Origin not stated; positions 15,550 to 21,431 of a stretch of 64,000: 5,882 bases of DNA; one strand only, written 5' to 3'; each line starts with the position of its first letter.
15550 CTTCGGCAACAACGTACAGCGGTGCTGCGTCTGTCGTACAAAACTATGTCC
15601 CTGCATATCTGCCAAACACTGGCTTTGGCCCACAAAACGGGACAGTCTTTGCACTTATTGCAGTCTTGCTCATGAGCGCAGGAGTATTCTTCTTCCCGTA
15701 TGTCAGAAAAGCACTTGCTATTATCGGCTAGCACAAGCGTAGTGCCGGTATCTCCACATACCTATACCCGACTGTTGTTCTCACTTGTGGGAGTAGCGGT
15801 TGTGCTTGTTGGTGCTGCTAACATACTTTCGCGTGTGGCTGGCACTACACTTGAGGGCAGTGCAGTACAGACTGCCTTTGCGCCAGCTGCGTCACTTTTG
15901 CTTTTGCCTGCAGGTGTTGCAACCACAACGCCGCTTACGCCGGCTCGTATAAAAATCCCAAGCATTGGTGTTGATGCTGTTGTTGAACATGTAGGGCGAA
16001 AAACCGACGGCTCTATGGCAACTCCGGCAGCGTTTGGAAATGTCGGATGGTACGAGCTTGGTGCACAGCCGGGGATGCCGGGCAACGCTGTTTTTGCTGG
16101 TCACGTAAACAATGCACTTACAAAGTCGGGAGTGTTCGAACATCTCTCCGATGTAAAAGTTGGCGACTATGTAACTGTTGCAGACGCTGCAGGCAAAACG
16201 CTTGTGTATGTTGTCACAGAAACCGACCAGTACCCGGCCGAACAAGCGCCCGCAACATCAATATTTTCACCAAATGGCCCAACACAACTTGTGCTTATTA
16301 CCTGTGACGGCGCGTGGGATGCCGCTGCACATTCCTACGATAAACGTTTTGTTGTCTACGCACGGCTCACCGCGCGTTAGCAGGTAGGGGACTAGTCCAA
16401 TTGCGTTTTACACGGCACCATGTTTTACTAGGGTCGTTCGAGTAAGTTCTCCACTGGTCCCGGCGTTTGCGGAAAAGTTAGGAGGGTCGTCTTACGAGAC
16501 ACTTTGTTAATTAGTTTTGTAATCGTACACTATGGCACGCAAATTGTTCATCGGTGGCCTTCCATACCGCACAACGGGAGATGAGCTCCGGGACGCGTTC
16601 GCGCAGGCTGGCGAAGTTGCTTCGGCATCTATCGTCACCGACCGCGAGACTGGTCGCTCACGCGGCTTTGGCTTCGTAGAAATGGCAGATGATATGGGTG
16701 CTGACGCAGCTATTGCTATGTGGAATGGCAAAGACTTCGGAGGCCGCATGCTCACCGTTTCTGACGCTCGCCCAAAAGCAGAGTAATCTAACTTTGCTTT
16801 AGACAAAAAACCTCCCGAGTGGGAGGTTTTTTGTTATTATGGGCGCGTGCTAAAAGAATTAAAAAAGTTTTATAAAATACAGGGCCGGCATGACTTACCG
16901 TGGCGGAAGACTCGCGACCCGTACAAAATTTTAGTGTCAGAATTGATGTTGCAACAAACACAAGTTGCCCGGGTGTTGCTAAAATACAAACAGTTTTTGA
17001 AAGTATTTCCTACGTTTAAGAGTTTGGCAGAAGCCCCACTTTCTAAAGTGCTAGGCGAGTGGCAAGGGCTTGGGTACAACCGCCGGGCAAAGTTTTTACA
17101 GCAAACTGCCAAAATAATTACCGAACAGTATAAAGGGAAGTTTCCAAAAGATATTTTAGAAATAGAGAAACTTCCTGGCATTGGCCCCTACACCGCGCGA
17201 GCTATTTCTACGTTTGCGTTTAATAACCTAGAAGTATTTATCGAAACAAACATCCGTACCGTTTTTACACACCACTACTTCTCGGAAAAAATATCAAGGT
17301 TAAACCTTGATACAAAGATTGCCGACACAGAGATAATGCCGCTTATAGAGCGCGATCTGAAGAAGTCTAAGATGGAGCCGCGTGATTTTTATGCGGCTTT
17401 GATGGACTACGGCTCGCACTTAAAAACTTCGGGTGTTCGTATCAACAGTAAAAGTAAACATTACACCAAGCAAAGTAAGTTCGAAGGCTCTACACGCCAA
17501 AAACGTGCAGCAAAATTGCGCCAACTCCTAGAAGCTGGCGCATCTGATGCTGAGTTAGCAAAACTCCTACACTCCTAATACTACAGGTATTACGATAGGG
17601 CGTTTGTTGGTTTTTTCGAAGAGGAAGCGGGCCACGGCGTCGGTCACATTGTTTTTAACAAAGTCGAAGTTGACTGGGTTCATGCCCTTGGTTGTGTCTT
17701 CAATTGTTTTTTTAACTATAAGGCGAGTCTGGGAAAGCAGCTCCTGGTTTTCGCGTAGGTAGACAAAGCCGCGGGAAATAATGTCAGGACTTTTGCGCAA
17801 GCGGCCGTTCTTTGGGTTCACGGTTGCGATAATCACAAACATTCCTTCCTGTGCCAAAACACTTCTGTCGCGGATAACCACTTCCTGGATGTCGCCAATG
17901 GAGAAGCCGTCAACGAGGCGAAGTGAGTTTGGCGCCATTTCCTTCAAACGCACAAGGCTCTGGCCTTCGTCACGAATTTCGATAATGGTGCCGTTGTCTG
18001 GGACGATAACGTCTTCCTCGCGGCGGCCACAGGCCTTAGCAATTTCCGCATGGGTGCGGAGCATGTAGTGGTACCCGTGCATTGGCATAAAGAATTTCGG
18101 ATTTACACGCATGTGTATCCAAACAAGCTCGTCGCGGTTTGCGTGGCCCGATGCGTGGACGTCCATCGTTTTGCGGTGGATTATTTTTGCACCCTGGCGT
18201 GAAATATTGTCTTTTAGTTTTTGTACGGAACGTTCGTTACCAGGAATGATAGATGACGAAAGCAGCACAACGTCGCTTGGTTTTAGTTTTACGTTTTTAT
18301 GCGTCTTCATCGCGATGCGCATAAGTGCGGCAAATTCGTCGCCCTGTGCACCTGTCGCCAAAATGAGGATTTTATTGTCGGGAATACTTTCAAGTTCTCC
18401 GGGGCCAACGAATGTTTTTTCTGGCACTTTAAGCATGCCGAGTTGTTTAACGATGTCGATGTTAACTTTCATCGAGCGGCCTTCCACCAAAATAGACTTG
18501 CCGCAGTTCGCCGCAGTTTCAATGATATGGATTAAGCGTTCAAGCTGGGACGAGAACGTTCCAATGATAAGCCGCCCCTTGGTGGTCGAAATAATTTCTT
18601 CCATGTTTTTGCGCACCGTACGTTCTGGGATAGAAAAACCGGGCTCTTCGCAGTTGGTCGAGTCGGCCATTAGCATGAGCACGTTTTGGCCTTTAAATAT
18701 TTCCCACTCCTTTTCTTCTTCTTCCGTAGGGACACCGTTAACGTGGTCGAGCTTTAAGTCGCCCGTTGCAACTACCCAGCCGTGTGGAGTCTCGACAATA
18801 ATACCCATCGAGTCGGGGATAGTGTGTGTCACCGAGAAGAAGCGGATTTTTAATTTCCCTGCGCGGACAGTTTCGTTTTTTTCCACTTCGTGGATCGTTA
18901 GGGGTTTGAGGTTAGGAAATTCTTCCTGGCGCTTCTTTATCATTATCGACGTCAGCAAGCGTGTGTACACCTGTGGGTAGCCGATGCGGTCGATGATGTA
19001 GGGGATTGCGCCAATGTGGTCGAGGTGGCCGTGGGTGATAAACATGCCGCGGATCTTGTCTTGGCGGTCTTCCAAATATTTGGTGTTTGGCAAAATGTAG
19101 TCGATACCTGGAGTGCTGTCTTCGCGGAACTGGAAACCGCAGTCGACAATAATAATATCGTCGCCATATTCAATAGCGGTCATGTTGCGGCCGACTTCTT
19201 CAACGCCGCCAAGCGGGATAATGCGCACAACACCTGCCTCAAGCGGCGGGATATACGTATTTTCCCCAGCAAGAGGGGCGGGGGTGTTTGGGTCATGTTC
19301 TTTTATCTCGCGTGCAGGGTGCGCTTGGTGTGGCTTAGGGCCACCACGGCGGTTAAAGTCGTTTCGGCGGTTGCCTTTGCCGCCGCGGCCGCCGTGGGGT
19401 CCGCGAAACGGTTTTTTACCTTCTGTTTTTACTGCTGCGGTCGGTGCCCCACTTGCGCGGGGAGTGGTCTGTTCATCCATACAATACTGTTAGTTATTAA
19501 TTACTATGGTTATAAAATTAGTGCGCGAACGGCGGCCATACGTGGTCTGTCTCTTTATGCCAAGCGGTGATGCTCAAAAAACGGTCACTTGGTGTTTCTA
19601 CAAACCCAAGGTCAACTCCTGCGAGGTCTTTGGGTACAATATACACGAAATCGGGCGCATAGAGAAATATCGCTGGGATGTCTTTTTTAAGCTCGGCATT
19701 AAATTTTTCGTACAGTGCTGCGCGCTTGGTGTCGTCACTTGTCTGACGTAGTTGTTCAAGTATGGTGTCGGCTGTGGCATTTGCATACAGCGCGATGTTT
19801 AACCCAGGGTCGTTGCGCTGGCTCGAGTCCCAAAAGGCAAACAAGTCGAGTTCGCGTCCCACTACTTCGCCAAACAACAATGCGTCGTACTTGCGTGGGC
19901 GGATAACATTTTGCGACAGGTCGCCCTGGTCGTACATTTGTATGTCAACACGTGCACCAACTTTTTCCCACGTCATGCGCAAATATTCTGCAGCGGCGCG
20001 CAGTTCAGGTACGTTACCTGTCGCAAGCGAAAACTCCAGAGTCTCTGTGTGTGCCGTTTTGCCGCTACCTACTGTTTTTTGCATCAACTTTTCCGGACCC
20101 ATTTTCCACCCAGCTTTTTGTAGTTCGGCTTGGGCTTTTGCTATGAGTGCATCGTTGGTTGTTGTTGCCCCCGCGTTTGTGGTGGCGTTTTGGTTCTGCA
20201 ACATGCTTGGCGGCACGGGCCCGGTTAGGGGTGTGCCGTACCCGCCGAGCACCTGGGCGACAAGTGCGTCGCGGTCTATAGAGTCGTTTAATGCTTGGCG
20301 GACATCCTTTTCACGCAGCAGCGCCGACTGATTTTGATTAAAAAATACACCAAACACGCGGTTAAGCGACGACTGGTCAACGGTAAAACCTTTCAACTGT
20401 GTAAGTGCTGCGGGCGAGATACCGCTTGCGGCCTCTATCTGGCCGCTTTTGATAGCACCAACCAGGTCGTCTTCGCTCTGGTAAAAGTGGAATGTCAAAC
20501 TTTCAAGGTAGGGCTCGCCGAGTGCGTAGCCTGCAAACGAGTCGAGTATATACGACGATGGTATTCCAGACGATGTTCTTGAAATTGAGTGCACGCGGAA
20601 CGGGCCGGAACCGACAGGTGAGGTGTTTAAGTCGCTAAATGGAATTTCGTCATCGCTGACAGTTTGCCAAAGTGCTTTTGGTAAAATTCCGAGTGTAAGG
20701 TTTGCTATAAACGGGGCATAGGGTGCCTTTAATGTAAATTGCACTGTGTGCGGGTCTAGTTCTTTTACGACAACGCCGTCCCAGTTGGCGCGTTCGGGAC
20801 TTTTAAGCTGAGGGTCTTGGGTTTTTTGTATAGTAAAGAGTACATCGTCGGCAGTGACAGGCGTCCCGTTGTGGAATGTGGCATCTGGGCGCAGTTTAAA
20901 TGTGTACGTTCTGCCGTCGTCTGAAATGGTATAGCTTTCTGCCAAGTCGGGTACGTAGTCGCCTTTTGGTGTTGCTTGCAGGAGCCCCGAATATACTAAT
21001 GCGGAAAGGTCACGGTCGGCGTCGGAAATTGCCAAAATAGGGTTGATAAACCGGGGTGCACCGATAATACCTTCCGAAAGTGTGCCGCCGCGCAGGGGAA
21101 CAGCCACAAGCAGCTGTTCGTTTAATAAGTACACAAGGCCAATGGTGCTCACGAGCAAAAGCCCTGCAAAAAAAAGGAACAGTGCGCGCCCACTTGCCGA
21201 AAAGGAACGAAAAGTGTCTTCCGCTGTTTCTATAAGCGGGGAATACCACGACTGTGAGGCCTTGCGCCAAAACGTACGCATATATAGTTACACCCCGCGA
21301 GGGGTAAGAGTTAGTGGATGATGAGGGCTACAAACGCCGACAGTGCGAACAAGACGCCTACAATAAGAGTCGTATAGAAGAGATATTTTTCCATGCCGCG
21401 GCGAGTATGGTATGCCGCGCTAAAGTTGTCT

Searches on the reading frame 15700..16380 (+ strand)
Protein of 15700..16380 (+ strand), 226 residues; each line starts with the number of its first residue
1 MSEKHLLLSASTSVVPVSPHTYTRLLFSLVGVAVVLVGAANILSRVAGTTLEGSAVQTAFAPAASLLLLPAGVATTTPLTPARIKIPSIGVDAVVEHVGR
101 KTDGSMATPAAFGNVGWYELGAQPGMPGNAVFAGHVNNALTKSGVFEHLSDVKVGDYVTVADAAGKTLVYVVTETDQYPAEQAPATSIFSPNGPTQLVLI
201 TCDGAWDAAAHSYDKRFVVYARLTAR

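Call 22: search_protein_families(library=pfam, proteins=[window:15700-16380:+], max_evalue=0.00001)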
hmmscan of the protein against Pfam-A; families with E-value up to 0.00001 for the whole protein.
window:15700-16380:+ (226 aa): 1 family
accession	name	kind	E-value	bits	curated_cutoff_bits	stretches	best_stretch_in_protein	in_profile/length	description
PF04203.18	Sortase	-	5.2e-25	88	26.6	1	84-223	1-124/125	Sortase domain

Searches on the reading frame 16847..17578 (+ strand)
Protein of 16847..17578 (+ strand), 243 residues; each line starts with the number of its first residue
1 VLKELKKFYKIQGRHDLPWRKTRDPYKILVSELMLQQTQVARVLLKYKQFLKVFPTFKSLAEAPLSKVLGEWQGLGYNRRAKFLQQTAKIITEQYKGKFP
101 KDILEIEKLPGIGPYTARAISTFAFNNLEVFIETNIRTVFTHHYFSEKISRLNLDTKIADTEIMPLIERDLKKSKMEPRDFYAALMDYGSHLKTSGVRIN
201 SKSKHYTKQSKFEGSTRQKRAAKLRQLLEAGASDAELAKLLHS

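Call 22: search_protein_families(library=pfam, proteins=[window:16847-17578:+], max_evalue=0.00001)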
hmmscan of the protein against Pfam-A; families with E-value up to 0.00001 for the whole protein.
window:16847-17578:+ (243 aa): 2 families
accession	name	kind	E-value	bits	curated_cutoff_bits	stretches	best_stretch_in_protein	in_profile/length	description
PF00730.31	HhH-GPD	-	8.1e-15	55.5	26.2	1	30-149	1-92/108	HhH-GPD superfamily base excision DNA repair protein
PF00633.29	HHH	-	4.8e-07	29.7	24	1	95-120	2-27/30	Helix-hairpin-helix motif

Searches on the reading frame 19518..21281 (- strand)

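Call 23: search_protein_families(library=pfam, proteins=[window:19518-21281:-], max_evalue=0.00001)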
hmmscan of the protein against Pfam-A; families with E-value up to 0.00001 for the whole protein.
window:19518-21281:- (587 aa): 1 family
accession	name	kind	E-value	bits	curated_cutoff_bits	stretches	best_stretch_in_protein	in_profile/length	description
PF00496.27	SBP_bac_5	-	9.9e-74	249.1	32.4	1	109-471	2-345/368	Bacterial extracellular solute-binding proteins, family 5 Middle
